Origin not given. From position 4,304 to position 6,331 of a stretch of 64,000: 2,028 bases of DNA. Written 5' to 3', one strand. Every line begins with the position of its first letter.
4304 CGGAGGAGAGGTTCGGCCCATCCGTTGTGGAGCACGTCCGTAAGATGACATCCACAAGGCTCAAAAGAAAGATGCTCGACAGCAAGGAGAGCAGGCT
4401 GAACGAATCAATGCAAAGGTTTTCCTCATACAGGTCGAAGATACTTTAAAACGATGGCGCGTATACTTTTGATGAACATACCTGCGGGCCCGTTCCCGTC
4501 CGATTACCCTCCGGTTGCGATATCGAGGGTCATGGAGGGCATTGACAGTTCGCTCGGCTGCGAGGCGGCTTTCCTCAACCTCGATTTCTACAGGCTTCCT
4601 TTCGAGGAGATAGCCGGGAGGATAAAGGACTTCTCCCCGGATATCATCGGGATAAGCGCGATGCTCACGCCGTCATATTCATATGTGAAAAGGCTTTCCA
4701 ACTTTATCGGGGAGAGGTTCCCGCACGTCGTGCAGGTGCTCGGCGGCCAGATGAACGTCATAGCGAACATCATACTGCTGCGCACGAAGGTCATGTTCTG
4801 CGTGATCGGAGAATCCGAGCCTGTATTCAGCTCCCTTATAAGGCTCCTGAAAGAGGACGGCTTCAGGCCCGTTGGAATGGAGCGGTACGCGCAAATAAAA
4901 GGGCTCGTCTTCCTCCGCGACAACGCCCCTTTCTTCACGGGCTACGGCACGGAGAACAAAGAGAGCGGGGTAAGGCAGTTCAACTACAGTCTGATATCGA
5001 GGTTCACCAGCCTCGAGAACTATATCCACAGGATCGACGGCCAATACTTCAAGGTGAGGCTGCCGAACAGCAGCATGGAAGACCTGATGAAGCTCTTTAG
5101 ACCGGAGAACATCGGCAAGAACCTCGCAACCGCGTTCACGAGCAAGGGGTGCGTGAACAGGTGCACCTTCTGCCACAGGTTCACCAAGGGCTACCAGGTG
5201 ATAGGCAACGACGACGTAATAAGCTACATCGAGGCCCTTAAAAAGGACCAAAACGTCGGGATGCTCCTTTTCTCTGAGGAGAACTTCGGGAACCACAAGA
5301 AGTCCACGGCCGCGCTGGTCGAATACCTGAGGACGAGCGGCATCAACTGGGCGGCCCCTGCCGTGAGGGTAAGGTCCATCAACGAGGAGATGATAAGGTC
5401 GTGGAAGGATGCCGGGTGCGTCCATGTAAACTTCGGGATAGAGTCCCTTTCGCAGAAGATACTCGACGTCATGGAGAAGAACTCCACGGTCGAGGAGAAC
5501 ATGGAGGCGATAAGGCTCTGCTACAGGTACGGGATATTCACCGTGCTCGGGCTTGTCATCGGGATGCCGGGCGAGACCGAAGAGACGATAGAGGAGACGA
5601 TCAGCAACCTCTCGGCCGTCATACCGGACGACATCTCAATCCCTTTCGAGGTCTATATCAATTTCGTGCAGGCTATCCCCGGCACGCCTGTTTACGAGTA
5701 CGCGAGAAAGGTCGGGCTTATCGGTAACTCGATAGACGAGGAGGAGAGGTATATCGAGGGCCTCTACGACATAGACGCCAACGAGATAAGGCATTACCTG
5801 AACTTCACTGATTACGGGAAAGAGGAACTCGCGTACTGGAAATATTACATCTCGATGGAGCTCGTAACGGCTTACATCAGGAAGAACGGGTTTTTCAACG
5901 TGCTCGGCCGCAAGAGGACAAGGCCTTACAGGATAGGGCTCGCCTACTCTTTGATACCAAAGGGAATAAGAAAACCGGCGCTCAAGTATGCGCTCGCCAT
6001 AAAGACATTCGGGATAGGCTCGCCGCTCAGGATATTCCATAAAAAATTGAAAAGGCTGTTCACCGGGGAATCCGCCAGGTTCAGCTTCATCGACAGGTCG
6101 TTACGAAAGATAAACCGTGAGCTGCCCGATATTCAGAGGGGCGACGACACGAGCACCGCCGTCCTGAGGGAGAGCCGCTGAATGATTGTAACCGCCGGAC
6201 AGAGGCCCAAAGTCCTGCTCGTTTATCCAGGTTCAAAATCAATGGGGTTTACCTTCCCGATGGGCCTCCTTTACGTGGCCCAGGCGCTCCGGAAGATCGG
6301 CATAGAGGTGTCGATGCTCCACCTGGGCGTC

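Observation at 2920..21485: Five paralogous cobalamin-binding (class B) radical SAM enzymes embedded in a Wzx/Wzy polysaccharide gene cluster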

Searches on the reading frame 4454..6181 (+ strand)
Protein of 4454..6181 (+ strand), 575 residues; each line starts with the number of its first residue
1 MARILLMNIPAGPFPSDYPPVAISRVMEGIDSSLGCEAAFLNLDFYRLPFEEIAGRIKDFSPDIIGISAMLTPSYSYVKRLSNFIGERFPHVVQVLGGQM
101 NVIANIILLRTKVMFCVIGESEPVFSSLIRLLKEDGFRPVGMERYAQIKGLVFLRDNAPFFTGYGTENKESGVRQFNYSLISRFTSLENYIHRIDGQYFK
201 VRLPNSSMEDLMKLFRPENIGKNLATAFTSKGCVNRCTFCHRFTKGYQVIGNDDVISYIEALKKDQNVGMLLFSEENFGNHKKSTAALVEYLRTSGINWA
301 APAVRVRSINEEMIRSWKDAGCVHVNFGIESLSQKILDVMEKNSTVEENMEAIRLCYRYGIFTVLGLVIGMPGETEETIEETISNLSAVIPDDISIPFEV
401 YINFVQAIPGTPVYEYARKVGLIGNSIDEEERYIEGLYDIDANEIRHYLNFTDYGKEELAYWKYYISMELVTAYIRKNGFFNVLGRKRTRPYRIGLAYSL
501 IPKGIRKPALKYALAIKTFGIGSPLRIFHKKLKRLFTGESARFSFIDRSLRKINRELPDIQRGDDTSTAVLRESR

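Call 3: search_protein_families(library=pfam, proteins=[window:4454-6181:+])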
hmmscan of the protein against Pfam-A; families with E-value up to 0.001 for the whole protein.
window:4454-6181:+ (575 aa): 2 families
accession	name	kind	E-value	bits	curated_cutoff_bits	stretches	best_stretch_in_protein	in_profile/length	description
PF04055.27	Radical_SAM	-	4.4e-23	82.7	29.5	1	230-384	4-164/166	Radical SAM superfamily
PF02310.24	B12-binding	-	1.1e-10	41.8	32.1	1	14-128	8-120/121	B12 binding domain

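Call 5: search_protein_families(library=ncbifam, proteins=[window:4454-6181:+], max_evalue=0.001)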
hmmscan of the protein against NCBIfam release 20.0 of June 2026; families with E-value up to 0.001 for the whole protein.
window:4454-6181:+ (575 aa): 29 families (the best 25 are shown)
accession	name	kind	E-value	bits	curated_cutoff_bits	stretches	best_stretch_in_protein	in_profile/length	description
TIGR02026.1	BchE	equivalog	1.2e-35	123.3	481.35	2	215-396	185-372/497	magnesium-protoporphyrin IX monomethyl ester anaerobic oxidative cyclase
TIGR04479.1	bcpD_PhpK_rSAM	subfamily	8.8e-27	93.6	600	1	208-426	223-440/504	PhpK family radical SAM P-methyltransferase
TIGR03471.1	HpnJ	equivalog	2.6e-23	82.6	577.6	1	226-427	199-397/472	hopanoid biosynthesis associated radical SAM protein HpnJ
TIGR04072.2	rSAM_ladder_B12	equivalog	4.6e-20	71.7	360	1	224-425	180-380/443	lipid biosynthesis B12-binding/radical SAM protein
TIGR04385.1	B12_rSAM_cofa1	equivalog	5.5e-20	72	450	1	229-428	200-405/438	B12 lower ligand biosynthesis radical SAM protein BzaD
TIGR04014.1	B12_SAM_MJ_0865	equivalog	7.3e-20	71.1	360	1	229-417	165-358/434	methyl-coenzyme M reductase glutamine C-methyltransferase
NF038361.1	rSAM_Sden_1168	equivalog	3.9e-19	68.6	575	1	215-424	273-480/560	Sden_1168 family B12-binding radical SAM P-methyltransferase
NF050148.1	rSAM_ApyD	equivalog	9.5e-17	60.6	750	1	222-415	197-391/645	RiPP biosynthesis radical SAM protein ApyD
TIGR03975.1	rSAM_ocin_1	subfamily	2.7e-16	59.2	281.85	1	308-387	349-428/606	RiPP maturation radical SAM C-methyltransferase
TIGR04013.1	B12_SAM_MJ_1487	hypoth_equivalog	4.3e-14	52.2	251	1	323-414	267-354/382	TIGR04013 family B12-binding domain/radical SAM domain-containing protein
NF033070.1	rSAM_AprD4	equivalog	1.1e-10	41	500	1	203-426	175-399/456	AprD4 family radical SAM diol-dehydratase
TIGR00089.1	TIGR00089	subfamily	1.8e-10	40.2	251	1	186-394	103-323/429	MiaB/RimO family radical SAM methylthiotransferase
TIGR04295.1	B12_rSAM_oligo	hypoth_equivalog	5.8e-10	38.4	400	1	226-350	202-322/422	TIGR04295 family B12-binding domain-containing radical SAM protein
TIGR03960.1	rSAM_fuse_unch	hypoth_equivalog_domain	1.2e-09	37.3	462.3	1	230-388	259-422/605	TIGR03960 family B12-binding radical SAM protein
TIGR04367.1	HpnR_B12_rSAM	equivalog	1.8e-09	36.6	650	1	229-396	191-358/490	hopanoid C-3 methylase HpnR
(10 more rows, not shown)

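Call 26: find_homologous_proteins(query=window:4454-6181:+)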
Query window:4454-6181:+ (575 aa): 734 proteins with E <= 0.001 among 8000 candidates; the best 120 are listed.
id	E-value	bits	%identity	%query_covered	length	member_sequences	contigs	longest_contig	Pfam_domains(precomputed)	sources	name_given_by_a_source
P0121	0.0e+0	1305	100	100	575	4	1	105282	PF04055.28,PF02310.25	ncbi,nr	ncbi:MAG: radical SAM protein [Deltaproteobacteria bacterium]|nr:radical SAM protein [Deltaproteobac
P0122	0.0e+0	1160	88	100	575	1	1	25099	PF04055.28,PF02310.25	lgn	-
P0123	0.0e+0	1087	81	100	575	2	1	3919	PF04055.28,PF02310.25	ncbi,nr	ncbi:MAG: radical SAM protein [Deltaproteobacteria bacterium]|nr:radical SAM protein [Deltaproteobac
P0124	1.2e-288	976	73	100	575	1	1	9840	PF04055.28,PF02310.25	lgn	-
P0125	1.8e-288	976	73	100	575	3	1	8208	PF04055.28,PF02310.25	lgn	-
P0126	1.3e-285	966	72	100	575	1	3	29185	PF04055.28,PF02310.25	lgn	-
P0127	2.6e-285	965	73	100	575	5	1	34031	PF04055.28,PF02310.25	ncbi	-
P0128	1.5e-284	963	72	100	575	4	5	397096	PF04055.28,PF02310.25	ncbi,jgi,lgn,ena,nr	ncbi:MAG: hypothetical protein A2X93_04465 [Deltaproteobacteria bacterium GWC2_56_8]|nr:MAG: hypothe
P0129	5.6e-284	961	73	100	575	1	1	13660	PF04055.28,PF02310.25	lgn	-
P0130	1.7e-283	959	71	100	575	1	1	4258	PF04055.28,PF02310.25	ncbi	-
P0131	2.0e-282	956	72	100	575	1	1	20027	PF04055.28,PF02310.25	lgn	-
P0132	7.1e-281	951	72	100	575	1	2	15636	PF04055.28,PF02310.25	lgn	-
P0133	3.3e-280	949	71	100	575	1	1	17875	PF04055.28,PF02310.25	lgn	-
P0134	5.8e-280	948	71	100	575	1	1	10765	PF04055.28,PF02310.25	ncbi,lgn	ncbi:MAG: B12-binding domain-containing radical SAM protein [Thermodesulfobacteriota bacterium]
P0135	8.6e-280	947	71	100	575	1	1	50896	PF04055.28,PF02310.25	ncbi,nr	ncbi:MAG: radical SAM protein [Deltaproteobacteria bacterium]|nr:radical SAM protein [Deltaproteobac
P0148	5.9e-240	816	62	99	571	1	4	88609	PF04055.28,PF02310.25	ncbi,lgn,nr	ncbi:MAG: radical SAM protein [Elusimicrobia bacterium]|nr:radical SAM protein [Elusimicrobiota bact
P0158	2.5e-222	757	57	99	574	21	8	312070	PF04055.28,PF02310.25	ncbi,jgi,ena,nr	ncbi:MAG: hypothetical protein A2X54_03215 [Nitrospirae bacterium GWF2_44_13]|nr:MAG: hypothetical p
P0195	1.2e-176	607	48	100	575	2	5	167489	PF04055.28,PF02310.25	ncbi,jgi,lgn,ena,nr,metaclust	ncbi:MAG: hypothetical protein A2270_10965 [Elusimicrobia bacterium RIFOXYA12_FULL_51_18]|nr:MAG: hy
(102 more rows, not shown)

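Call 27: find_encoding_contigs(protein=P0121, flank=10000, max_places=2)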
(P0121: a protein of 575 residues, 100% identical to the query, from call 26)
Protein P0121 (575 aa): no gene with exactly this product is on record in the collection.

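Call 28: find_encoding_contigs(protein=P0122, flank=10000, max_places=2)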
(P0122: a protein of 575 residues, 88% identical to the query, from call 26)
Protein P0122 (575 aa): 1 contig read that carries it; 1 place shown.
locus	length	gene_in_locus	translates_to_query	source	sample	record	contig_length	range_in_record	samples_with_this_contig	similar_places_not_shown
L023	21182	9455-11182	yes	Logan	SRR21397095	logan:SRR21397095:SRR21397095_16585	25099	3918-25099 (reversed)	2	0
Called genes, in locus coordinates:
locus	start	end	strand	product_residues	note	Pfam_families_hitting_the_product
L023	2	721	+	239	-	?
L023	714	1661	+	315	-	PF01370:Epimerase, PF04321:RmlD_sub_bind, PF16363:GDP_Man_Dehyd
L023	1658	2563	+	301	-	PF00676:E1_dh, PF02775:TPP_enzyme_C (weak)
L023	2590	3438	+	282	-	PF02779:Transket_pyr, PF02780:Transketolase_C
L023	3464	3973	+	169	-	PF01965:DJ-1_PfpI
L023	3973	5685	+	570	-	PF01370:Epimerase, PF04321:RmlD_sub_bind (weak), PF16363:GDP_Man_Dehyd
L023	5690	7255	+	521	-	PF04295:GD_AH_second, PF20629:GD_AH_C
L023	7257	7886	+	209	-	PF00702:Hydrolase, PF13419:HAD_2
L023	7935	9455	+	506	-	PF02310:B12-binding, PF04055:Radical_SAM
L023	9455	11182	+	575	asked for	PF02310:B12-binding, PF04055:Radical_SAM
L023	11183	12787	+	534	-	PF02310:B12-binding, PF04055:Radical_SAM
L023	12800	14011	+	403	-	PF13524:Glyco_trans_1_2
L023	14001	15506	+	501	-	PF01943:Polysacc_synt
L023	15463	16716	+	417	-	PF13524:Glyco_trans_1_2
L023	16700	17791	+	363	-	PF00534:Glycos_transf_1, PF13692:Glyco_trans_1_4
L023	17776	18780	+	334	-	PF00535:Glycos_transf_2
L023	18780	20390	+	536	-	PF13231:PMT_2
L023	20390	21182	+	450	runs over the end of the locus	PF04932:Wzy_C (weak)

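Call 29: find_encoding_contigs(protein=P0148, flank=10000, max_places=2)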
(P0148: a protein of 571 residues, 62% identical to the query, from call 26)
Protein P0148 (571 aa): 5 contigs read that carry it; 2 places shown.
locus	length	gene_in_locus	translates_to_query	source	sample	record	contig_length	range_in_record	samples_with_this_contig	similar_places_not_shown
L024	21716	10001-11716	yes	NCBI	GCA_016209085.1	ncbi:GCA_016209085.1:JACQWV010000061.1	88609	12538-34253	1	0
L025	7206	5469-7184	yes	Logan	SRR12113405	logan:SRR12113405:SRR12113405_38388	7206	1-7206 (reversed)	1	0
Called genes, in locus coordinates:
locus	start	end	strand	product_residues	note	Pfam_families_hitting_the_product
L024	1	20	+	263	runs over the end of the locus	PF23023:Anti-Pycsar_Apyc1, PF00753:Lactamase_B, PF12706:Lactamase_B_2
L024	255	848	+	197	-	PF13412:HTH_24 (weak)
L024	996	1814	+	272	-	PF02706:Wzz (faint)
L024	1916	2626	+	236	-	PF00483:NTP_transferase, PF12804:NTP_transf_3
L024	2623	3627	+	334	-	PF00288:GHMP_kinases_N, PF08544:GHMP_kinases_C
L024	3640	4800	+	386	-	PF00155:Aminotran_1_2 (weak), PF01041:DegT_DnrJ_EryC1, PF01053:Cys_Met_Meta_PP (weak), PF01212:Beta_elim_lyase (weak), PF00266:Aminotran_5 (weak)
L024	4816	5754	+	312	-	PF01073:3Beta_HSD, PF01370:Epimerase, PF02719:Polysacc_synt_2 (weak), PF04321:RmlD_sub_bind, PF05368:NmrA (weak), PF16363:GDP_Man_Dehyd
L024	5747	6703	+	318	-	PF01370:Epimerase, PF02719:Polysacc_synt_2 (faint), PF04321:RmlD_sub_bind, PF16363:GDP_Man_Dehyd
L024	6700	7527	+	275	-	PF13292:DXP_synthase_N (weak), PF00456:Transketolase_N, PF02775:TPP_enzyme_C (weak), PF00676:E1_dh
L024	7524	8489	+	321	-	PF02779:Transket_pyr, PF02780:Transketolase_C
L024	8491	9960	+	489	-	PF02310:B12-binding, PF04055:Radical_SAM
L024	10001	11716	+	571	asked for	PF02310:B12-binding, PF04055:Radical_SAM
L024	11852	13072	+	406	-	PF13524:Glyco_trans_1_2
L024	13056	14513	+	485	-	PF01943:Polysacc_synt, PF13440:Polysacc_synt_3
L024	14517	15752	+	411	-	PF13524:Glyco_trans_1_2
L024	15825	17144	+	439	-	PF04932:Wzy_C (weak)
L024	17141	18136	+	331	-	PF01370:Epimerase, PF02719:Polysacc_synt_2, PF04321:RmlD_sub_bind, PF05368:NmrA (weak), PF01073:3Beta_HSD, PF07993:NAD_binding_4, PF13460:NAD_binding_10, PF16363:GDP_Man_Dehyd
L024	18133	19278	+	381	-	PF13439:Glyco_transf_4, PF13579:Glyco_trans_4_4, PF20706:GT4-conflict, PF00534:Glycos_transf_1, PF13692:Glyco_trans_1_4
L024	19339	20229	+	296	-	PF01370:Epimerase, PF04321:RmlD_sub_bind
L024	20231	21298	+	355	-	PF01370:Epimerase, PF02719:Polysacc_synt_2, PF04321:RmlD_sub_bind (faint), PF16363:GDP_Man_Dehyd (weak)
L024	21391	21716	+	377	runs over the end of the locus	PF02350:Epimerase_2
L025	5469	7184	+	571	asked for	PF02310:B12-binding, PF04055:Radical_SAM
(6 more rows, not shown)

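Call 30: find_related_loci(query=window:4454-6181:+, collection=metagenome_contigs, flank=10000)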
Query window:4454-6181:+ (575 aa) in metagenome_contigs; peptide patterns used: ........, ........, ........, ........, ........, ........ (x = any residue, [..] = any of these).
130 stretches matched a pattern; 12 encode a relative of the query (tblastn E <= 1e-3); 12 distinct loci.
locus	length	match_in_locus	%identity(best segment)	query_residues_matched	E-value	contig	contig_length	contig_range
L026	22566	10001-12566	72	1-575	0e+0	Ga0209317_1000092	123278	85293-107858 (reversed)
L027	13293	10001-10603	28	229-431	2e-19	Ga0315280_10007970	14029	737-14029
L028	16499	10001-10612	26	217-390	1e-6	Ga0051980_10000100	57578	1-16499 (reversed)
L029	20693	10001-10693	24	207-413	1e-6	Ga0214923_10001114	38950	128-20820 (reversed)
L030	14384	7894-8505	26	217-390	1e-6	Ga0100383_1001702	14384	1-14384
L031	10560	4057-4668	26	217-390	1e-6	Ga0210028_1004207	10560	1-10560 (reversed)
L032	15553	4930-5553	25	207-384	1e-6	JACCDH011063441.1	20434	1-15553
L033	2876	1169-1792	24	207-384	2e-6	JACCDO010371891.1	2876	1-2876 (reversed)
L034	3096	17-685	24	215-413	3e-6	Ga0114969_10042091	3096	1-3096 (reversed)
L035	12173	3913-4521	25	217-389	5e-6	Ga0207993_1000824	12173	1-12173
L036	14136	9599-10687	23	56-415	1e-5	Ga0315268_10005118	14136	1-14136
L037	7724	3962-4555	24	217-384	1e-4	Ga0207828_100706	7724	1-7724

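Call 38: find_encoding_contigs(protein=P0158, flank=10000, max_places=1)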
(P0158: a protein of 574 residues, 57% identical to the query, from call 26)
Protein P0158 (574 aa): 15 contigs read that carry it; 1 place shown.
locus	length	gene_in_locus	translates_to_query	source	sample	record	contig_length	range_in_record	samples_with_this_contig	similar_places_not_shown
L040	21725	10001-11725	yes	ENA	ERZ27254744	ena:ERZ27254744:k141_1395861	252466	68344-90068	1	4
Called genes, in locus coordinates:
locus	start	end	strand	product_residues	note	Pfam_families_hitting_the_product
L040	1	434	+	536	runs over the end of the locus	PF02310:B12-binding, PF04055:Radical_SAM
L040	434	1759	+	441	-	PF02310:B12-binding (weak), PF04055:Radical_SAM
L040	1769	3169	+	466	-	PF02310:B12-binding, PF04055:Radical_SAM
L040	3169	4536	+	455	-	PF04055:Radical_SAM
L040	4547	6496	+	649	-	PF02310:B12-binding, PF04055:Radical_SAM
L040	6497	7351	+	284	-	PF00106:adh_short, PF01370:Epimerase (weak), PF08659:KR (weak), PF13561:adh_short_C2, PF08643:DUF1776 (weak)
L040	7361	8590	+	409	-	PF13524:Glyco_trans_1_2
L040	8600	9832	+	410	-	PF13524:Glyco_trans_1_2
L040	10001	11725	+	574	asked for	PF02310:B12-binding, PF04055:Radical_SAM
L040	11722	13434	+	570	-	PF00664:ABC_membrane, PF02463:SMC_N (faint), PF00005:ABC_tran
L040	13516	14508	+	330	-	PF13489:Methyltransf_23, PF13847:Methyltransf_31, PF08241:Methyltransf_11, PF08242:Methyltransf_12, PF13649:Methyltransf_25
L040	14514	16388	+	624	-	PF13522:GATase_6, PF13537:GATase_7, PF00733:Asn_synthase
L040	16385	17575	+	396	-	PF13439:Glyco_transf_4, PF00534:Glycos_transf_1, PF13692:Glyco_trans_1_4, PF13524:Glyco_trans_1_2 (weak)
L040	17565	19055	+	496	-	PF02310:B12-binding, PF04055:Radical_SAM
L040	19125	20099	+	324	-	PF04015:DUF362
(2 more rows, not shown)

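Call 39: find_encoding_contigs(protein=P0195, flank=10000, max_places=1)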
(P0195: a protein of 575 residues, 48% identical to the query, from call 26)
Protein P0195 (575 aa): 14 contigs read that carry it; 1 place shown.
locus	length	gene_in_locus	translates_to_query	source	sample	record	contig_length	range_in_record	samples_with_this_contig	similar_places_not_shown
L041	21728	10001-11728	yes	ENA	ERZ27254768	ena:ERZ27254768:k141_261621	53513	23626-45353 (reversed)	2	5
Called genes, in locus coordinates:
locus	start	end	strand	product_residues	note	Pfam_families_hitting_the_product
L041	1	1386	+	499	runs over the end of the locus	PF07244:POTRA, PF01103:Omp85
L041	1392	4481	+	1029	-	PF27051:TamB_N (weak), PF04357:TamB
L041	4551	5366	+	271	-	PF13557:Phenol_MetA_deg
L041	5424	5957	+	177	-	-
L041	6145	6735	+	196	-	-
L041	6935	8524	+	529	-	PF20142:Scaffold, PF01471:PG_binding_1, PF03734:YkuD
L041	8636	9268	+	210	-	PF03783:CsgG (faint)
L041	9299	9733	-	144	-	PF05951:Peptidase_M15_2, PF08291:Peptidase_M15_3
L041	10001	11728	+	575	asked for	PF02310:B12-binding, PF04055:Radical_SAM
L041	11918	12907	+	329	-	PF02548:Pantoate_transf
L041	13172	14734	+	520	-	PF03023:MurJ, PF13440:Polysacc_synt_3 (weak), PF01554:MatE (weak)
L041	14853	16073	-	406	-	PF13524:Glyco_trans_1_2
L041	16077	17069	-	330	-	PF01073:3Beta_HSD (weak), PF01370:Epimerase, PF13460:NAD_binding_10, PF16363:GDP_Man_Dehyd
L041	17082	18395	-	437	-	PF04055:Radical_SAM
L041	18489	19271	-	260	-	PF00106:adh_short, PF13561:adh_short_C2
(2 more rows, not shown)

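Call 66: search_protein_families(library=pfam, proteins=[L023:3464-3973:+, L023:3973-5685:+, L023:2-721:+])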
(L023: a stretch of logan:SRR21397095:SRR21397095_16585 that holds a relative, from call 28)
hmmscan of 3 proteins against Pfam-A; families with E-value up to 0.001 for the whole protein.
L023:3464-3973:+ (169 aa): 1 family
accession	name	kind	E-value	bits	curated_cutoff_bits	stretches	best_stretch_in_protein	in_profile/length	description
PF01965.30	DJ-1_PfpI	-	3.2e-51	173.9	26.6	1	2-165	1-164/165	DJ-1/PfpI family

L023:3973-5685:+ (570 aa): 4 families
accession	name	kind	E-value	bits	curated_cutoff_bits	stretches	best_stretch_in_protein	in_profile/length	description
PF01370.27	Epimerase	-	3.5e-58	197.3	20.9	1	7-239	1-240/240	NAD dependent epimerase/dehydratase family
PF16363.11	GDP_Man_Dehyd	-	2.2e-20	73.8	27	1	40-299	59-330/332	GDP-mannose 4,6 dehydratase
PF04321.23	RmlD_sub_bind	-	2.3e-06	27.3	27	1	6-65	2-60/287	RmlD substrate binding domain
PF02719.21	Polysacc_synt_2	-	0.00011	21.9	20.2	0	41-107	62-127/293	Polysaccharide biosynthesis protein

L023:2-721:+ (239 aa): 3 families
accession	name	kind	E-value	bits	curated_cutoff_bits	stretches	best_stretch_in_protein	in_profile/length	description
PF01370.27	Epimerase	-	7.5e-18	65.2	20.9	1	1-161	68-240/240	NAD dependent epimerase/dehydratase family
PF16363.11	GDP_Man_Dehyd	-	1.8e-07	31.4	27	1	20-223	98-331/332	GDP-mannose 4,6 dehydratase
PF04321.23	RmlD_sub_bind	-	6.6e-07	29.1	27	1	23-149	77-199/287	RmlD substrate binding domain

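Call 70: predict_structure(alignment_id=A1)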
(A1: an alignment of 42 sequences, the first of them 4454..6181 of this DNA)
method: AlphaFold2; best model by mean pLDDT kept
length: 575 residues; sequences in the alignment: 42
mean_pLDDT: 92.6   pTM: 0.90
mean pLDDT of the five models: 92.6, 92.0, 91.8, 90.8, 89.6
residues with pLDDT >= 90: 455; 70-90: 115; 50-70: 5; < 50: 0
segments of 3 or more residues with pLDDT < 50: none
pLDDT, mean of each block of 10 residues (from residue 1): 96 88 94 97 96 98 96 93 98 95 95 94 95 93 94 95 88 91 95 93 90 96 95 82 77 96 98 86 92 97 89 96 94 96 93 96 94 96 98 93 92 92 92 89 85 92 96 96 91 94 95 94 91 85 92 90 87 68
secondary structure, 60 per line:
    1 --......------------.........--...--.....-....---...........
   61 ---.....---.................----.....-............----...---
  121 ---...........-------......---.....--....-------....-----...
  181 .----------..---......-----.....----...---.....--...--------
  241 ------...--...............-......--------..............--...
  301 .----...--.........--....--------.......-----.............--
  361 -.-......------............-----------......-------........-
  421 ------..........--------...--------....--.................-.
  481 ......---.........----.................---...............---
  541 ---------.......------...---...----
elements in order: E3-8 H21-29 E37-41 H43-46 H50-60 E64-68 H72-88 E93-97 H99-110 E115-117 H124-134 H142-147 E151-155 E158-161 H169-172 H178-181 H197-202 H208-212 E223-227 E230-232 E247-249 H252-266 E268-273 H282-295 E298-301 H311-319 E322-325 H334-340 H346-358 E364-369 H376-387 E399-404 H412-419 H427-436 H456-459 H462-478 H480-486 H490-498 H503-519 H523-537 H550-556
